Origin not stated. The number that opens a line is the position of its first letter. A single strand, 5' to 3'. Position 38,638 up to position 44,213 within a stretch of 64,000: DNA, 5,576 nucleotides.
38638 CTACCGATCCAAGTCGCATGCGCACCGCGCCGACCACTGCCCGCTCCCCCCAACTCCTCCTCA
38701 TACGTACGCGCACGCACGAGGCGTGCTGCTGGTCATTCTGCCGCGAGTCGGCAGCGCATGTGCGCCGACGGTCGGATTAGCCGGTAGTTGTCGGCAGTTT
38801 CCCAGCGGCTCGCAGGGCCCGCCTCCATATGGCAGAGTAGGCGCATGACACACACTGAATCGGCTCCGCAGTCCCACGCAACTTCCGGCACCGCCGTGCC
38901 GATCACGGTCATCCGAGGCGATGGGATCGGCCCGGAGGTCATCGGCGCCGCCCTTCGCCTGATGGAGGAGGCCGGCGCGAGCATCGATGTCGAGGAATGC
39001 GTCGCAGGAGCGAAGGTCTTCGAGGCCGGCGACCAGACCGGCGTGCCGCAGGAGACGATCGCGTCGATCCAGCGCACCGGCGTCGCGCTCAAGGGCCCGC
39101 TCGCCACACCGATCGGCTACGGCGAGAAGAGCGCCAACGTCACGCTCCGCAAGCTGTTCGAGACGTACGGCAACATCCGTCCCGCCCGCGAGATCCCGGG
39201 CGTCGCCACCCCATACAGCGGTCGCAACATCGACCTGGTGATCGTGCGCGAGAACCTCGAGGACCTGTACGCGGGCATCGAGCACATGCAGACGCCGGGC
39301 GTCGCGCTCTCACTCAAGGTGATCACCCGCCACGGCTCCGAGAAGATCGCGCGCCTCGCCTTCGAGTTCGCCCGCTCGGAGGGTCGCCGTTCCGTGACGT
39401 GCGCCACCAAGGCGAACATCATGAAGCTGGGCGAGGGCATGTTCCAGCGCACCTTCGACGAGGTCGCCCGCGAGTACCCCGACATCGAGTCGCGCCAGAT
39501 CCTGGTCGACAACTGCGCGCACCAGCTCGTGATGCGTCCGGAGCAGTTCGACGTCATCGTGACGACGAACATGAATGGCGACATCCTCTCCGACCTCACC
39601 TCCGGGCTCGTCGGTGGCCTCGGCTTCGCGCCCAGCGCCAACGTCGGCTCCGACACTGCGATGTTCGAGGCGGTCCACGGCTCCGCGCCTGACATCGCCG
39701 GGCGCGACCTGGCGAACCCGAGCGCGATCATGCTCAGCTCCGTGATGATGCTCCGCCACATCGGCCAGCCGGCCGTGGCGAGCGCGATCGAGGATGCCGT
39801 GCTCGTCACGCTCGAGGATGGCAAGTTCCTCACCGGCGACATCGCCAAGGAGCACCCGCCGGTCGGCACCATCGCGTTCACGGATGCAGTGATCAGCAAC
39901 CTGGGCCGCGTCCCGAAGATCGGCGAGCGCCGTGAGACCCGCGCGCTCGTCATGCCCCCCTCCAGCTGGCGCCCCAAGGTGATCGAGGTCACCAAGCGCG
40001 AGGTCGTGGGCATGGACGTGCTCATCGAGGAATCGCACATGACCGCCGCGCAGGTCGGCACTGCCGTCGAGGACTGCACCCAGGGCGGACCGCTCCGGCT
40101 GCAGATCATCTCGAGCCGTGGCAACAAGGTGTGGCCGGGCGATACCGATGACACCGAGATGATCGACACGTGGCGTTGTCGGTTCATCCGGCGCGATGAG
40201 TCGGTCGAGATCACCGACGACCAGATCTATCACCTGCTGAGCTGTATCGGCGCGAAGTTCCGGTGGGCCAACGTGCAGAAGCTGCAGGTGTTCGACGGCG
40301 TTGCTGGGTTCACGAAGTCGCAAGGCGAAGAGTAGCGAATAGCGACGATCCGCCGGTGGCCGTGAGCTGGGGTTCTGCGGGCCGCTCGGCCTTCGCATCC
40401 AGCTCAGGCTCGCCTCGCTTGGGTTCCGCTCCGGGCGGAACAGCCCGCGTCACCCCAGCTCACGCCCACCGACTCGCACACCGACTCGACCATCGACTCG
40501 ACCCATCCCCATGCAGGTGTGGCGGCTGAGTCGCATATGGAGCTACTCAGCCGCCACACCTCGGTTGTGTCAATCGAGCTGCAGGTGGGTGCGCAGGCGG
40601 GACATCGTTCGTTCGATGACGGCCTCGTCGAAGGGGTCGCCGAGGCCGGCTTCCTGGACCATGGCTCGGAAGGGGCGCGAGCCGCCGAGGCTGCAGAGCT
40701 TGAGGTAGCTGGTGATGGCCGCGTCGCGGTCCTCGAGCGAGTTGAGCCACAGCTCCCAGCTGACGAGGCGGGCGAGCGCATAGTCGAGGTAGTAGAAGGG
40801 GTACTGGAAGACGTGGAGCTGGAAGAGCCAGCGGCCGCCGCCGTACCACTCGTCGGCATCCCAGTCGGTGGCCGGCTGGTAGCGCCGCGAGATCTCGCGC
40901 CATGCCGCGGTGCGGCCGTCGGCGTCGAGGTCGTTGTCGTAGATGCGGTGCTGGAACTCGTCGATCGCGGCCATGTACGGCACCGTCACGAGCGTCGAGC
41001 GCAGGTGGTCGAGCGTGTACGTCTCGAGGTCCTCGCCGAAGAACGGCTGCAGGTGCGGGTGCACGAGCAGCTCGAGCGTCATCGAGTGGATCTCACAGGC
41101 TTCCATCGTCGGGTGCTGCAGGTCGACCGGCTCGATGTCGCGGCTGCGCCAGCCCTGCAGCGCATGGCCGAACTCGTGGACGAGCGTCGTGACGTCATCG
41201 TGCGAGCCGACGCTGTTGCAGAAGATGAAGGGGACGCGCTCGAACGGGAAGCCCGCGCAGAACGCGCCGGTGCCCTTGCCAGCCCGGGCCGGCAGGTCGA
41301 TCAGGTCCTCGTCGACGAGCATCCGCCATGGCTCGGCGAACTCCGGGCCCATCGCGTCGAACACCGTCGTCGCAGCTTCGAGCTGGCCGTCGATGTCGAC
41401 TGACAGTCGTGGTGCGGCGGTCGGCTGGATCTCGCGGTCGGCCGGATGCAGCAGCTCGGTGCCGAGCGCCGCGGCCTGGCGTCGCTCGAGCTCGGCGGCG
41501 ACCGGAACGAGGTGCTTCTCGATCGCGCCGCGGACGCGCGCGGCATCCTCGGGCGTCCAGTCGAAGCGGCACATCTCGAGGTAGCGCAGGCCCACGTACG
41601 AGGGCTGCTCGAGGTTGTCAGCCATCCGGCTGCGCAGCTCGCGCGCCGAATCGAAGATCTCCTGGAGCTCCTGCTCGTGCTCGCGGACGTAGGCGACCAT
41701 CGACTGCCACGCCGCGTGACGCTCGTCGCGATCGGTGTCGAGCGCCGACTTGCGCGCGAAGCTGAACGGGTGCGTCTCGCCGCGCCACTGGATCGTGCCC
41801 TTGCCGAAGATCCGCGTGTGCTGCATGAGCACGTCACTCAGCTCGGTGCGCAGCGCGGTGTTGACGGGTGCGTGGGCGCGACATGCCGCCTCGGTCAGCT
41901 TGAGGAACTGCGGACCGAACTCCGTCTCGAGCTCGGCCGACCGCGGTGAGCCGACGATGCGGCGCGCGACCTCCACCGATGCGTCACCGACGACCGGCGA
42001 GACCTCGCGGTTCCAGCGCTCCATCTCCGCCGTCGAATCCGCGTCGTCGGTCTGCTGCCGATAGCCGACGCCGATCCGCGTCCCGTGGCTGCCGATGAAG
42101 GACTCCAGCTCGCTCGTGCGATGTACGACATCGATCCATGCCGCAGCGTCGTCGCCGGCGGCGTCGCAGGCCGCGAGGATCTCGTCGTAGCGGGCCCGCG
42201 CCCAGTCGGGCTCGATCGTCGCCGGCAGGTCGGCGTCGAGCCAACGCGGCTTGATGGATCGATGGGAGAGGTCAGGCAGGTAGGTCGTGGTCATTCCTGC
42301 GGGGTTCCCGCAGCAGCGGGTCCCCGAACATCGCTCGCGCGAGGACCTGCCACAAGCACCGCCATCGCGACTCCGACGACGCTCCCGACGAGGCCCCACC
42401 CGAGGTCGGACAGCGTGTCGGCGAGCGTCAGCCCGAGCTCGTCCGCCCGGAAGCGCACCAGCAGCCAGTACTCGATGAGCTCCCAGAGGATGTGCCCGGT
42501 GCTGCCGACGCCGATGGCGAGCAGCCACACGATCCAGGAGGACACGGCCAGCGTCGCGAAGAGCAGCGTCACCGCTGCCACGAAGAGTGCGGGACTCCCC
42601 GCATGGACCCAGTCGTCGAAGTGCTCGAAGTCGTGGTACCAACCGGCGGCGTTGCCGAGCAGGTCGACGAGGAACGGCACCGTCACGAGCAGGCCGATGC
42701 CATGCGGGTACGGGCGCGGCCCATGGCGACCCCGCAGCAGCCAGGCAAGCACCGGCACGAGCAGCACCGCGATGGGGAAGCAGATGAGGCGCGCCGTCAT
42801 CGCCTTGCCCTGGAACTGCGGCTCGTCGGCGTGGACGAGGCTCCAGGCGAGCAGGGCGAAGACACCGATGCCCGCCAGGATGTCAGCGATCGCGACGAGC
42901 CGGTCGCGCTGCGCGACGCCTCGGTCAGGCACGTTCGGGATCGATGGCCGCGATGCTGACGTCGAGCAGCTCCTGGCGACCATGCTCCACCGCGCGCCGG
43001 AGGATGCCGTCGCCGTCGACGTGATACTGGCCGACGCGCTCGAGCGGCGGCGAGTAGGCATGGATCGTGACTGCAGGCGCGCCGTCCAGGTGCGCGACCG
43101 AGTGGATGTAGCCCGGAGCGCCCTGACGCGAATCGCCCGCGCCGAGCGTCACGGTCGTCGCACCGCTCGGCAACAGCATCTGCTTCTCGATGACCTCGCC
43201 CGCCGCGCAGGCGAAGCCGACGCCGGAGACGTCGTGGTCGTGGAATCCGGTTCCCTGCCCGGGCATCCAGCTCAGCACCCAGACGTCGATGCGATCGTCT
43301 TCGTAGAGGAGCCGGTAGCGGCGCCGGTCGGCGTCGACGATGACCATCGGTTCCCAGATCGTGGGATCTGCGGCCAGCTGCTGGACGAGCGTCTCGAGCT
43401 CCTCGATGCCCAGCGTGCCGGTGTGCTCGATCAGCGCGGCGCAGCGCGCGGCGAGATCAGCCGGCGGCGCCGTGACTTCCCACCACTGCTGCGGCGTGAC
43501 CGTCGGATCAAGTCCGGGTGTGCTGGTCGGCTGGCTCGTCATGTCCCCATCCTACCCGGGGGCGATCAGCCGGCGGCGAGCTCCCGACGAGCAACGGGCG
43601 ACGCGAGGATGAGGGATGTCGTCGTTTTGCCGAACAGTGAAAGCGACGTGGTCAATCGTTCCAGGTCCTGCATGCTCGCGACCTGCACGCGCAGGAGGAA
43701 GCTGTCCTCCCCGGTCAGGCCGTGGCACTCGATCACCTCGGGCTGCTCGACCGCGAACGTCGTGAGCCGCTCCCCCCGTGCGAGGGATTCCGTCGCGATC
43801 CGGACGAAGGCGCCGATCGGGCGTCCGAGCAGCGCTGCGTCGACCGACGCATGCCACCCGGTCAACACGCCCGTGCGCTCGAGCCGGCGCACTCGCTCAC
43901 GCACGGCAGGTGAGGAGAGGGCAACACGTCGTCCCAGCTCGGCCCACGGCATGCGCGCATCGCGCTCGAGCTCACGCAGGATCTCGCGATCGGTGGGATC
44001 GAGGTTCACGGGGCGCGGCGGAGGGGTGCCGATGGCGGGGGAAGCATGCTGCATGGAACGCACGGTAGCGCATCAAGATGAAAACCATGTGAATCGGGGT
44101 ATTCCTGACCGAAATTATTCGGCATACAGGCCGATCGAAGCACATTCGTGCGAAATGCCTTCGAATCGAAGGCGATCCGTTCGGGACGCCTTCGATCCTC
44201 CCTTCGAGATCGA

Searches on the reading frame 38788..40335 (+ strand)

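Call 95: search_protein_families(library=pfam, proteins=[window:38788-40335:+], max_evalue=0.001)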
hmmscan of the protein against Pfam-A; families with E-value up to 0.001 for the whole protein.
window:38788-40335:+ (515 aa): 2 families
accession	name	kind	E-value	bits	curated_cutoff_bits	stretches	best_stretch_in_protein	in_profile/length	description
PF00180.25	Iso_dh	-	1.1e-106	357.5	27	1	39-368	2-348/348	Isocitrate/isopropylmalate dehydrogenase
PF18324.6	Isocitrate_DH_C_bact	-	1.8e-26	92.8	25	1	404-514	1-110/110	Bacterial isocitrate dehydrogenase, C-terminal domain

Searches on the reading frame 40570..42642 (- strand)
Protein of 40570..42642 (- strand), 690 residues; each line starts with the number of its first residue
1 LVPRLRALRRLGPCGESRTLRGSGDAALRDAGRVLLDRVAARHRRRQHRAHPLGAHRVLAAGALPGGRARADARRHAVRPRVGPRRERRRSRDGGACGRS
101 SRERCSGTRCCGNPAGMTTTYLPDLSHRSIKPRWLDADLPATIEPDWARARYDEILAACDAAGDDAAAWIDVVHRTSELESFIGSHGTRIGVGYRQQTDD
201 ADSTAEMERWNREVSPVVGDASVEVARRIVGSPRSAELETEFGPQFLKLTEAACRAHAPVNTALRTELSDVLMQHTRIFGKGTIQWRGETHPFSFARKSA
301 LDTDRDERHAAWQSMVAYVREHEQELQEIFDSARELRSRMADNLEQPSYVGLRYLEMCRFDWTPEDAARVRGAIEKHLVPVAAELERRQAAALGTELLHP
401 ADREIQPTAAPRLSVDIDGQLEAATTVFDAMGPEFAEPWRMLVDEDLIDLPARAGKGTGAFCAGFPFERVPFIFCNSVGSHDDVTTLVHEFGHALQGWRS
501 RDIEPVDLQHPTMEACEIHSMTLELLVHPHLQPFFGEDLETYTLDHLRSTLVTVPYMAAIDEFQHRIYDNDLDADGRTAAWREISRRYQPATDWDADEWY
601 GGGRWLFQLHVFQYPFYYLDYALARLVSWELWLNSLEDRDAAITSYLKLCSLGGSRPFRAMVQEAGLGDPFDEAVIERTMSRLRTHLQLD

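Call 95: search_protein_families(library=pfam, proteins=[window:40570-42642:-], max_evalue=0.001)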
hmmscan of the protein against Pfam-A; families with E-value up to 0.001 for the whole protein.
window:40570-42642:- (690 aa): 1 family
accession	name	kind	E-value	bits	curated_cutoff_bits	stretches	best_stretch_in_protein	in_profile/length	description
PF01432.26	Peptidase_M3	-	2.6e-29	103.3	27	1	303-678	6-454/457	Peptidase family M3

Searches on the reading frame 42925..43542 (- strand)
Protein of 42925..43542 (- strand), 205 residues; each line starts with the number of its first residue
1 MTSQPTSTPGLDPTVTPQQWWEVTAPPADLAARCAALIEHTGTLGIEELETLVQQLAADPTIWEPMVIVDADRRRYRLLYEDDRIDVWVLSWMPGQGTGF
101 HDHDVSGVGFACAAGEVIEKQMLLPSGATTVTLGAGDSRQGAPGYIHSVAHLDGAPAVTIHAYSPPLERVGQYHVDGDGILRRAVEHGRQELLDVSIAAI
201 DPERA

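Call 95: search_protein_families(library=pfam, proteins=[window:42925-43542:-], max_evalue=0.001)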
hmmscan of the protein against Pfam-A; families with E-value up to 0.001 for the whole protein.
window:42925-43542:- (205 aa): 1 family
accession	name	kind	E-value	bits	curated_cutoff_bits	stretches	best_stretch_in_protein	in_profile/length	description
PF05995.18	CDO_I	-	6e-15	55.6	23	1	28-173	13-167/170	Cysteine dioxygenase type I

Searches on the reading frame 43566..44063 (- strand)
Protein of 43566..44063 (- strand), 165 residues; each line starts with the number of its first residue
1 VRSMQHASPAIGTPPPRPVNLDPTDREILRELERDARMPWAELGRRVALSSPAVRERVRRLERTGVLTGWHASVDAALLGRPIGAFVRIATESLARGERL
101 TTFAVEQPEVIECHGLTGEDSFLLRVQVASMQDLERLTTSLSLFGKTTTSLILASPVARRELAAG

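Call 95: search_protein_families(library=pfam, proteins=[window:43566-44063:-], max_evalue=0.001)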
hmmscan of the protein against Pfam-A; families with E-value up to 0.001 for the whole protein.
window:43566-44063:- (165 aa): 4 families
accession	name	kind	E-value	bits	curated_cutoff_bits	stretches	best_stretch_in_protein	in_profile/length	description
PF13404.12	HTH_AsnC-type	-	1.2e-17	63.9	27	1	21-62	1-42/42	AsnC-type helix-turn-helix domain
PF13412.12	HTH_24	-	3.4e-15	55.8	21.9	1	21-67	1-47/48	Winged helix-turn-helix DNA-binding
PF01037.27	AsnC_trans_reg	-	8.3e-12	45.3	25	1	98-153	12-71/73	Lrp/AsnC ligand binding domain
PF12840.13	HTH_20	-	1e-05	25.8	27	1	21-68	2-49/51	Helix-turn-helix domain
